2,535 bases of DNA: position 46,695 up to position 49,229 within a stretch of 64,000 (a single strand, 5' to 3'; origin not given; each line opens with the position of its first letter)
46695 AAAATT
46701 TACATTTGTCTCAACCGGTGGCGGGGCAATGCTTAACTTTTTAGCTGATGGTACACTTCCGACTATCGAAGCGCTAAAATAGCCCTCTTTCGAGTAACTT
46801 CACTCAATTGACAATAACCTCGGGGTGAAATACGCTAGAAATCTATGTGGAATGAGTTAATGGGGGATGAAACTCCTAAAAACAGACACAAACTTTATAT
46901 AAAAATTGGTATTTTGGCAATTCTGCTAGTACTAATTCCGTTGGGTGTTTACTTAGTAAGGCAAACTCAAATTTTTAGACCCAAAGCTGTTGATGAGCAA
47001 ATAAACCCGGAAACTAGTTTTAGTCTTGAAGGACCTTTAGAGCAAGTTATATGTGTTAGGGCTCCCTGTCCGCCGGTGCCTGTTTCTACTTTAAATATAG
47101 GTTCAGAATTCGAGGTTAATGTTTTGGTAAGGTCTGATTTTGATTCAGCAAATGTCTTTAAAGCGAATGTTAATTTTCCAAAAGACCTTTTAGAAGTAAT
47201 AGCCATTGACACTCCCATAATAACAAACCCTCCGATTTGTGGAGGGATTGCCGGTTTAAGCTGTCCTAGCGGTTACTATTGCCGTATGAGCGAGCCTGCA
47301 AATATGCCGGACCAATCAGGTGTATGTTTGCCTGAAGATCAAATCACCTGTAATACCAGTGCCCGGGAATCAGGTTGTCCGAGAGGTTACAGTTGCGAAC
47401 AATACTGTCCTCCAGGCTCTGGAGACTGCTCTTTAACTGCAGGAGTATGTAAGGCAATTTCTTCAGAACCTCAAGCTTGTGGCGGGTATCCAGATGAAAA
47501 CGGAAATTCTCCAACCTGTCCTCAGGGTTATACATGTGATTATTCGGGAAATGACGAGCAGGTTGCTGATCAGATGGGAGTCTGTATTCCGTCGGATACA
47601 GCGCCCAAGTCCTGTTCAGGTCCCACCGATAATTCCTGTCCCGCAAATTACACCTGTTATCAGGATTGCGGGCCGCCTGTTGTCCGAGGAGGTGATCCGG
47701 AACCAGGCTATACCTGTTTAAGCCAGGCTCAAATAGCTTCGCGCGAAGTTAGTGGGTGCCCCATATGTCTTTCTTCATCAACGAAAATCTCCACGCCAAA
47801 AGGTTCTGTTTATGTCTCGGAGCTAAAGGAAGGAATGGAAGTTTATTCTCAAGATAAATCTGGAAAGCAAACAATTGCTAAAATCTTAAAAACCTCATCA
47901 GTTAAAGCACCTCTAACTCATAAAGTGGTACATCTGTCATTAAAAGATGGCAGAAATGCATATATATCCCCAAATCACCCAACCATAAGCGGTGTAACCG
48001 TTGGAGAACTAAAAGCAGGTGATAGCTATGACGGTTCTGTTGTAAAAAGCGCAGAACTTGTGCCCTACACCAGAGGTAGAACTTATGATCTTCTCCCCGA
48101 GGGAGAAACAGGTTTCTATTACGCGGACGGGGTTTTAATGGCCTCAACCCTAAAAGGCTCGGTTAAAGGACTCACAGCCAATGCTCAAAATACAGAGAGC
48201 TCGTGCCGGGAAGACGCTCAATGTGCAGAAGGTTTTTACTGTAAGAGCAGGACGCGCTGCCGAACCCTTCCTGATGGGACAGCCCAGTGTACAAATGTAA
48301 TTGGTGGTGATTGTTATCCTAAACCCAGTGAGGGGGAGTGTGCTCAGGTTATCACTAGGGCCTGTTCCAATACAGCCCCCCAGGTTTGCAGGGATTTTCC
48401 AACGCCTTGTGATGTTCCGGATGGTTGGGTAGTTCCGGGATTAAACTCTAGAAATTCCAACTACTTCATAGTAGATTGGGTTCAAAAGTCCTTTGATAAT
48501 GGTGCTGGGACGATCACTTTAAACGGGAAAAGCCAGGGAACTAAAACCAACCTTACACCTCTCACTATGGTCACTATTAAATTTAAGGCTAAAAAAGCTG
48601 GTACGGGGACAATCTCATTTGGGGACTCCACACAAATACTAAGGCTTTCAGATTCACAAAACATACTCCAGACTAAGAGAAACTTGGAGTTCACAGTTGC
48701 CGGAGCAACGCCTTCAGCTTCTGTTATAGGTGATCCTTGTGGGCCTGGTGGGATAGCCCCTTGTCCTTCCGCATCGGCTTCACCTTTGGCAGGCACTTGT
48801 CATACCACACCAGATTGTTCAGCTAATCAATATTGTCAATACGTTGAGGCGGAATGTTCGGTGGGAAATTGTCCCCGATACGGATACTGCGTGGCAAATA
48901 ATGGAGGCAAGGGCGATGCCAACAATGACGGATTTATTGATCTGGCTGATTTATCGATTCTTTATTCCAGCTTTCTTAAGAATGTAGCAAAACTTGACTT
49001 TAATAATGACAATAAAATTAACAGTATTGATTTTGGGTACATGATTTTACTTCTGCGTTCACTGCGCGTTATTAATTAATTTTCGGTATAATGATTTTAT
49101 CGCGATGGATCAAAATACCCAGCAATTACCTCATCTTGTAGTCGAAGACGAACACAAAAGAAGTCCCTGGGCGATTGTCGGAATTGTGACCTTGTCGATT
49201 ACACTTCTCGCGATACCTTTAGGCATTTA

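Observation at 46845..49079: Hint (intein-like) autoprocessing domain embedded in a cohesin/dockerin-like Cys-rich surface protein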

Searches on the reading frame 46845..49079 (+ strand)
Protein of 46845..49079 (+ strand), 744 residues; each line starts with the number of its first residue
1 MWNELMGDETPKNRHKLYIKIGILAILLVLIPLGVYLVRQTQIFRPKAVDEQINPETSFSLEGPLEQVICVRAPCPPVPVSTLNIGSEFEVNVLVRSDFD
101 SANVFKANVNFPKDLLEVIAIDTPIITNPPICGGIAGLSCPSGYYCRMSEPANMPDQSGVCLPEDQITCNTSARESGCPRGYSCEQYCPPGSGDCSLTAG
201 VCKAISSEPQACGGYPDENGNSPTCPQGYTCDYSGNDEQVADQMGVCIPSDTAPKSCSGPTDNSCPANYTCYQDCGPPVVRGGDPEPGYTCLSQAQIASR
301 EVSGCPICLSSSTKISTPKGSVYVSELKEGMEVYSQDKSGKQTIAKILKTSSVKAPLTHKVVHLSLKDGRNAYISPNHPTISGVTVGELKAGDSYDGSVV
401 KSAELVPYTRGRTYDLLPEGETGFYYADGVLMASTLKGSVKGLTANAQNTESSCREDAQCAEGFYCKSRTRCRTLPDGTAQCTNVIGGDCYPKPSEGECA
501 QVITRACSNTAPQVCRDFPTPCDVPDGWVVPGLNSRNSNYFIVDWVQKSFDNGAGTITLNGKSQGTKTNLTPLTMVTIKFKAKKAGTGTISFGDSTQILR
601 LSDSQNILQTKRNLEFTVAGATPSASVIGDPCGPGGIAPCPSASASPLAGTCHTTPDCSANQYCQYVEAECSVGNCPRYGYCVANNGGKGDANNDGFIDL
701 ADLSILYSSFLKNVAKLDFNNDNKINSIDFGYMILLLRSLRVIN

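Call 3: search_protein_families(library=pfam, proteins=[window:46845-49079:+], max_evalue=1)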
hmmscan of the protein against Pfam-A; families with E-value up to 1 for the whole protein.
window:46845-49079:+ (744 aa): 5 families
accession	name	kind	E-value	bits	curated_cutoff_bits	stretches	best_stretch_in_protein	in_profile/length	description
PF00404.24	Dockerin_1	-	3.9e-06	27.4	22.9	1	689-732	1-51/57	Dockerin type I domain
PF13403.11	Hint_2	-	0.00018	22.3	28.4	1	307-354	1-47/147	Hint domain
PF00036.39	EF-hand_1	-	0.032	14.2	25.4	0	691-704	10-23/29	EF hand domain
PF13405.12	EF-hand_6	-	0.047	13.9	25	0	691-704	10-23/30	EF-hand domain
PF14625.12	Lustrin_cystein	-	0.35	11.7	27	2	131-151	18-38/46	Lustrin, cysteine-rich repeated domain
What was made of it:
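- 48909..49040 (+): Type I dockerin (residues 689-732) with two Ca-loop-like repeats, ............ and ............. Pfam Dockerin_1 at E 3.9e-6, 27.4 bits, above the gathering score of 22.9 (call 3)
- On B-type BIL domain / Pfam Hint_2: Window protein 22.3 bits (call 3).
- On Dockerin type I (PF00404): 27.4 bits against 22.9, residues 689-732 (call 3).
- Checked: Pfam Dockerin_1 matches residues 689-732 at 27.4 bits, above the gathering score of 22.9 (call 3).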

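Call 4: search_protein_families(library=ncbifam, proteins=[window:46845-49079:+], max_evalue=1)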
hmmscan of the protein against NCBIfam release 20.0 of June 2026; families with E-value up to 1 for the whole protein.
window:46845-49079:+ (744 aa): 4 families
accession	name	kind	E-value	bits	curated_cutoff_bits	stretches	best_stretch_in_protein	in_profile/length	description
TIGR04201.1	Myxo_Cys_RPT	repeat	0.0012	18.9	25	1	452-468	3-19/22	Cys-rich repeat-containing protein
TIGR01445.1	intein_Nterm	domain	0.011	16.7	24.5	1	308-379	1-80/83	intein N-terminal splicing region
NF011302.0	PRK14714.1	equivalog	0.045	11.2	1791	1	321-382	971-1030/1350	DNA-directed DNA polymerase II large subunit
TIGR02122.1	TRAP_TAXI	subfamily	0.12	11.2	84.35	1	411-454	29-72/320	TAXI family TRAP transporter solute-binding subunit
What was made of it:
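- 47238..47585 (+): Three Cys-rich repeats (residues 132-247), first part of the loop insertion. Weak matches to Lustrin_cystein and Myxo_Cys_RPT (calls 3, 4).
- Checked: NCBIfam intein_Nterm matches at E 0.011 (call 4).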

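Call 7: find_homologous_proteins(query=window:46845-49076:+, max_evalue=0.001)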
Query window:46845-49076:+ (744 aa): 22 proteins with E <= 0.001 among 7638 candidates.
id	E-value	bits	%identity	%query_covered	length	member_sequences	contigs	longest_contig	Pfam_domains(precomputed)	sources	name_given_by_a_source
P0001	1.2e-280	951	100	56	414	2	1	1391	PF00404.25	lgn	-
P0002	2.1e-120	421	44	38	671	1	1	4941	PF13403.12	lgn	-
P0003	6.5e-105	370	43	33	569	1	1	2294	PF13403.12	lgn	-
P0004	2.7e-96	341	48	26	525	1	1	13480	PF13403.12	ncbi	-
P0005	4.9e-92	327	60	24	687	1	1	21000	PF00404.25,PF13403.12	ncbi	-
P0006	1.3e-52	197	55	24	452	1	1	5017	-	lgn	-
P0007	5.8e-41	159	45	25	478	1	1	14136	PF10648.16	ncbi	-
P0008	7.9e-41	158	50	24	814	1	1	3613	PF05548.18,PF13403.12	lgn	-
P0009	9.3e-39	151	36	44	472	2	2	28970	PF10648.16,PF13403.12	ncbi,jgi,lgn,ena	-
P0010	1.1e-38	151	45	25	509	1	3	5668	PF10648.16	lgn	-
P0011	1.4e-38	151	45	25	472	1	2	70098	PF10648.16,PF13403.12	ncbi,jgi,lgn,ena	ncbi:MAG: Gmad2 immunoglobulin-like domain-containing protein [Candidatus Paceibacterota bacterium]|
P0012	3.8e-38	149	57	18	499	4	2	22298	PF13403.12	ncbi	-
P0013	5.8e-38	149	44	24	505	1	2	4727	-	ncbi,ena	-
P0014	8.5e-38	148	56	18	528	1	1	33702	PF13403.12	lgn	-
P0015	1.2e-37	148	55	18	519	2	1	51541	-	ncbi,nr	ncbi:MAG TPA: hypothetical protein VLD38_00170 [Nitrosopumilaceae archaeon]|nr:hypothetical protein 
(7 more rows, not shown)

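Call 13: search_protein_families(library=pfam, proteins=[P0004, P0005, P0012, P0009, P0002], max_evalue=1)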
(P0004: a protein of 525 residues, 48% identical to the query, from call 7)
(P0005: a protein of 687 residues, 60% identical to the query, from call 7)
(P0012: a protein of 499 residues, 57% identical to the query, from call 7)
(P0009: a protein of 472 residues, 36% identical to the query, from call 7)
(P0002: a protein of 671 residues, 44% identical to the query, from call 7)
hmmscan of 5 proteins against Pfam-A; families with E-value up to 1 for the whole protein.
P0004 (525 aa): 3 families
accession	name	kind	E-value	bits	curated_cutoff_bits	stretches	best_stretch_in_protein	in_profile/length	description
PF13403.11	Hint_2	-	1.1e-09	39.2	28.4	1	192-263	2-82/147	Hint domain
PF00404.24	Dockerin_1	-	0.00014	22.5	22.9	2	466-514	1-56/57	Dockerin type I domain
PF00963.24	Cohesin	-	0.1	13.2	24.1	0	376-422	91-139/139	Cohesin domain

P0005 (687 aa): 10 families
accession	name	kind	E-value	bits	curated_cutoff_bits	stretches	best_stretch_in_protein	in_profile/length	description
PF13403.11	Hint_2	-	1.8e-08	35.4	28.4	1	557-632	1-85/147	Hint domain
PF00404.24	Dockerin_1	-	1.5e-05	25.5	22.9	1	452-496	1-52/57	Dockerin type I domain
PF14623.11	Vint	-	0.00091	19.5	27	1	558-630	2-64/166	Hint-domain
PF00036.39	EF-hand_1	-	0.0021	17.9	25.4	1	479-498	8-27/29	EF hand domain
PF13833.12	EF-hand_8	-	0.01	16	28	0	453-470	34-51/54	EF-hand domain pair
PF01079.26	Hint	-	0.014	15.4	29.7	1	558-630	13-86/213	Hint module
PF00963.24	Cohesin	-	0.041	14.5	24.1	1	74-123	11-62/139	Cohesin domain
PF13202.12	EF-hand_5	-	0.2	11.7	25.9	0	479-493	7-21/25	EF hand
PF13499.12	EF-hand_7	-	0.21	12.4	30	0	453-469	49-65/67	EF-hand domain pair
PF13405.12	EF-hand_6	-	0.3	11.4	25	0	480-498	9-27/30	EF-hand domain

P0012 (499 aa): 8 families
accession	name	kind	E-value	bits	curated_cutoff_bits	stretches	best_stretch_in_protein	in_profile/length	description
PF13403.11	Hint_2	-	3.9e-06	27.8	28.4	1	369-441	1-82/147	Hint domain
PF14623.11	Vint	-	0.0068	16.7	27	1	370-442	2-64/166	Hint-domain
PF23451.1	Zn_ribbon_PaaD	-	0.026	14.6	27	1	355-388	5-38/53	PaaD zinc beta ribbon domain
PF00927.28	Transglut_C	-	0.054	14.1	26.6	0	153-198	4-49/106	Transglutaminase family, C-terminal ig like domain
PF00207.28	A2M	-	0.1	12.9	21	1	46-71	62-87/92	Alpha-2-macroglobulin family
PF15947.10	DUF4755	-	0.12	12.8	27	1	247-304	16-76/129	Domain of unknown function (DUF4755)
PF12735.13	IgD3_Trs65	-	0.15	12.1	27.4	1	47-96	33-56/172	TRAPP trafficking subunit Trs65 IgD3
PF17963.7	Big_9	-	0.19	13.1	23.6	0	100-155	37-89/89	Bacterial Ig domain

P0009 (472 aa): 3 families
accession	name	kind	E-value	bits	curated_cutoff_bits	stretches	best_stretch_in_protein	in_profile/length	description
PF10648.15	Gmad2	-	2e-11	44.5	25.7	1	76-164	2-82/86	Immunoglobulin-like domain of bacterial spore germination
PF13403.11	Hint_2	-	1.3e-05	26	28.4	1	342-413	1-81/147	Hint domain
PF01683.23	EB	-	0.0088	16.5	24.3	1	252-289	1-40/52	EB module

P0002 (671 aa): 4 families
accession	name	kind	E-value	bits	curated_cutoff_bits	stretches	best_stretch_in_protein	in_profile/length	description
PF13403.11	Hint_2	-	8.4e-09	36.4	28.4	1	184-257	1-83/147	Hint domain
PF00404.24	Dockerin_1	-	0.00056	20.5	22.9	1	613-660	1-55/57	Dockerin type I domain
PF01079.26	Hint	-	0.098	12.7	29.7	1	192-255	20-84/213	Hint module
PF14890.11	Intein_splicing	-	0.24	11.6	35.8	1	199-277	10-93/155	Intein splicing domain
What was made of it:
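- On B-type BIL domain / Pfam Hint_2: Orthologues P0004 39.2, P0002 36.4 and P0005 35.4 bits (call 13).
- Checked: Orthologues score above it, at 35-39 bits against a cutoff of 28.4 (calls 3, 13).
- Pfam Cohesin matches only after in-silico deletion of the insert (call 13).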

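Call 29: find_encoding_contigs(protein=P0004, flank=6000, max_places=3)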
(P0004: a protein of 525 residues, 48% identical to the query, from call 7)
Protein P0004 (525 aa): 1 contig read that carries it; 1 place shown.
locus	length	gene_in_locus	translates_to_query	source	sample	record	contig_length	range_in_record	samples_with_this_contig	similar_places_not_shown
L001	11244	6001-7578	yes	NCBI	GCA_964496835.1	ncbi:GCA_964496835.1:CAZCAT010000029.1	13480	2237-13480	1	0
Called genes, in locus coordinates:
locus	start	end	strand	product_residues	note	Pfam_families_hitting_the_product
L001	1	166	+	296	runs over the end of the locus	PF06691:DUF1189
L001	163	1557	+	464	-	PF10502:Peptidase_S26, PF00188:CAP (weak)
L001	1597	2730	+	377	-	PF12256:TcdB_toxin_midN (faint), PF13517:FG-GAP_3 (weak), PF01839:FG-GAP (weak), PF13517:FG-GAP_3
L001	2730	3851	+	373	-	PF01839:FG-GAP (faint), PF13517:FG-GAP_3 (weak)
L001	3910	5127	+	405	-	PF04932:Wzy_C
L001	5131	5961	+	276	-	-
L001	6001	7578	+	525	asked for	PF13403:Hint_2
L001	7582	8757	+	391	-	-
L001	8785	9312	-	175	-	-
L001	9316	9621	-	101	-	-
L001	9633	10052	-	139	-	-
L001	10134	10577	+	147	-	-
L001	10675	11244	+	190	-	?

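Call 30: find_encoding_contigs(protein=P0005, flank=6000, max_places=3)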
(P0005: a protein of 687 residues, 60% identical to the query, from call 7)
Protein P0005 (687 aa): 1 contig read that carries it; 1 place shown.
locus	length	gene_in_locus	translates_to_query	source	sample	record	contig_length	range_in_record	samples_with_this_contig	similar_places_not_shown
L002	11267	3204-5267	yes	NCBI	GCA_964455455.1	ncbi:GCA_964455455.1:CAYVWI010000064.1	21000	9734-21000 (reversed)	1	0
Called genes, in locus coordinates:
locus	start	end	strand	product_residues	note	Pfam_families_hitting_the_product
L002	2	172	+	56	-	?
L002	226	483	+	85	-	-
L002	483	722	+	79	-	PF10049:DUF2283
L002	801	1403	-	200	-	PF04539:Sigma70_r3 (weak), PF04545:Sigma70_r4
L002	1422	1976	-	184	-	-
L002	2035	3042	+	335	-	PF00162:PGK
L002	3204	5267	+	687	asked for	PF00404:Dockerin_1 (faint), PF13403:Hint_2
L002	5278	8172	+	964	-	PF07495:Y_Y_Y (faint)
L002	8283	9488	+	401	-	-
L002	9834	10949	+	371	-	PF00044:Gp_dh_N, PF02800:Gp_dh_C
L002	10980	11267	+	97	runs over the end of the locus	-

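Call 52: search_protein_families(library=pfam, alignment_id=A5, max_evalue=0.001)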
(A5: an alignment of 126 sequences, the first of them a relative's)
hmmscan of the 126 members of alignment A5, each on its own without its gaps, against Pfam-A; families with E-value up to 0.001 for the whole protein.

A. member 1, P0002 (671 aa): 2 families
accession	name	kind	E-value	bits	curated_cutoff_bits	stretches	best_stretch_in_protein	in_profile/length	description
PF13403.11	Hint_2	-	8.4e-09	36.4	28.4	1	184-257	1-83/147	Hint domain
PF00404.24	Dockerin_1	-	0.00056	20.5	22.9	0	613-660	1-55/57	Dockerin type I domain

B. families by the number of members that match (of 126 scanned): 17 families
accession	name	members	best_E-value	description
PF13403.11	Hint_2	113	1.1e-09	Hint domain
PF14623.11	Vint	14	9.5e-06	Hint-domain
PF00404.24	Dockerin_1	7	1.5e-05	Dockerin type I domain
PF10648.15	Gmad2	4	3e-12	Immunoglobulin-like domain of bacterial spore germination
PF01683.23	EB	2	9.6e-05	EB module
PF18914.6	DUF5666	1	9e-08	Domain of unknown function (DUF5666)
PF05548.17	Peptidase_M11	1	2.1e-06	Gametolysin peptidase M11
PF04977.20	DivIC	1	1.2e-05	Septum formation initiator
PF01471.23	PG_binding_1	1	3.3e-05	Putative peptidoglycan binding domain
PF00801.26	PKD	1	5.7e-05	PKD domain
PF22148.1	Fervidolysin_NPro-like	1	0.00018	Fervidolysin N-terminal prodomain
PF16888.10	YwqH-like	1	0.00019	YwqH-like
PF11410.13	Antifungal_pept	1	0.0002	Antifungal peptide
PF18911.6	PKD_4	1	0.00031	PKD domain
PF22416.2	Lmo2445-like_C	1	0.00034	Lmo2445-like, C-terminal domain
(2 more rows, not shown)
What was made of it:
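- On B-type BIL domain / Pfam Hint_2: 113 of 126 relatives match at E <= 1e-3 (call 52). Diverse, mostly unannotated N-terminal parts (call 52).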

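Call 53: predict_structure(alignment_id=A4)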
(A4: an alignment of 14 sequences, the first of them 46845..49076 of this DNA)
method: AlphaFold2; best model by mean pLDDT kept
length: 744 residues; sequences in the alignment: 14
mean_pLDDT: 64.4   pTM: 0.39
mean pLDDT of the five models: 64.4, 63.3, 62.3, 61.4, 59.5
residues with pLDDT >= 90: 125; 70-90: 171; 50-70: 219; < 50: 229
segments of 3 or more residues with pLDDT < 50: 41-54, 65-77, 135-137, 152-154, 206-211, 234-244, 251-253, 276-284, 303-306, 438-460, 484-490, 492-503, 531-540, 568-572, 623-654, 667-675, 677-679, 686-692, 696-698, 700-702, 707-728
pLDDT, mean of each block of 10 residues (from residue 1): 57 69 82 69 36 59 56 47 86 79 85 96 62 56 66 56 64 54 61 55 53 52 57 45 51 66 83 56 54 73 61 95 95 92 93 76 95 86 84 95 88 86 90 68 31 33 52 59 49 42 58 62 62 40 74 95 58 72 94 89 81 87 44 38 34 50 52 47 51 48 47 39 46 53 46
secondary structure, 60 per line:
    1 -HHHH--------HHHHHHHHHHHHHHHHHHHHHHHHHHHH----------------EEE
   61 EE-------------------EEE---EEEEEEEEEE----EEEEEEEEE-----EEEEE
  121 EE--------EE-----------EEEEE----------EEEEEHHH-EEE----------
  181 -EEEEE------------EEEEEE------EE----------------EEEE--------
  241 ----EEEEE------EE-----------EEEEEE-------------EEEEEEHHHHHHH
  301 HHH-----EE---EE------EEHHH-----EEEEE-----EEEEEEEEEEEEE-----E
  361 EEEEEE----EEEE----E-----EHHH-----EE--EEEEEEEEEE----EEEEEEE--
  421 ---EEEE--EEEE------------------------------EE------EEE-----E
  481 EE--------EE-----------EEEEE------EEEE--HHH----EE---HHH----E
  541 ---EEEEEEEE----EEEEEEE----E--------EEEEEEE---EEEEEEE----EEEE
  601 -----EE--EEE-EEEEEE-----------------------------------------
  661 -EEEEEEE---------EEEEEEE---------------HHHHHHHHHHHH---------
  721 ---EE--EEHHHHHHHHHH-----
elements in order (helices of 4 or more, strands of 3 or more residues): H2-5 H14-41 E58-62 E82-84 E88-97 E102-110 E116-122 E144-148 E159-163 E168-170 E182-186 E199-204 E229-232 E245-249 E269-274 E288-293 H294-303 E332-336 E342-354 E360-366 E371-374 E398-407 E412-418 E424-427 E430-433 E472-474 E480-482 E504-508 E515-518 E544-551 E556-562 E576-582 E586-592 E597-600 E610-612 E614-619 E662-668 E678-684 H700-711 H730-739
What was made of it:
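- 46893..46958 (+): N-terminal hydrophobic helix (residues 17-38), a signal anchor. AlphaFold predicts a helix at 14-41 (call 53).
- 47007..47219 (+): Cohesin-like domain, N-terminal half (residues 55-125). The joined sequence hits Pfam Cohesin at E 7.6e-4; neither half does so alone (call 13). pLDDT is 79-96 (call 53).
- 47238..47585 (+): Low pLDDT (call 53).
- On Cohesin (PF00963): Both halves have pLDDT 72-96 (call 53).
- Both halves are confident in the full-length model (call 53). The full-length model is poor overall (mean pLDDT 64, call 53), and its coordinates could not be inspected.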
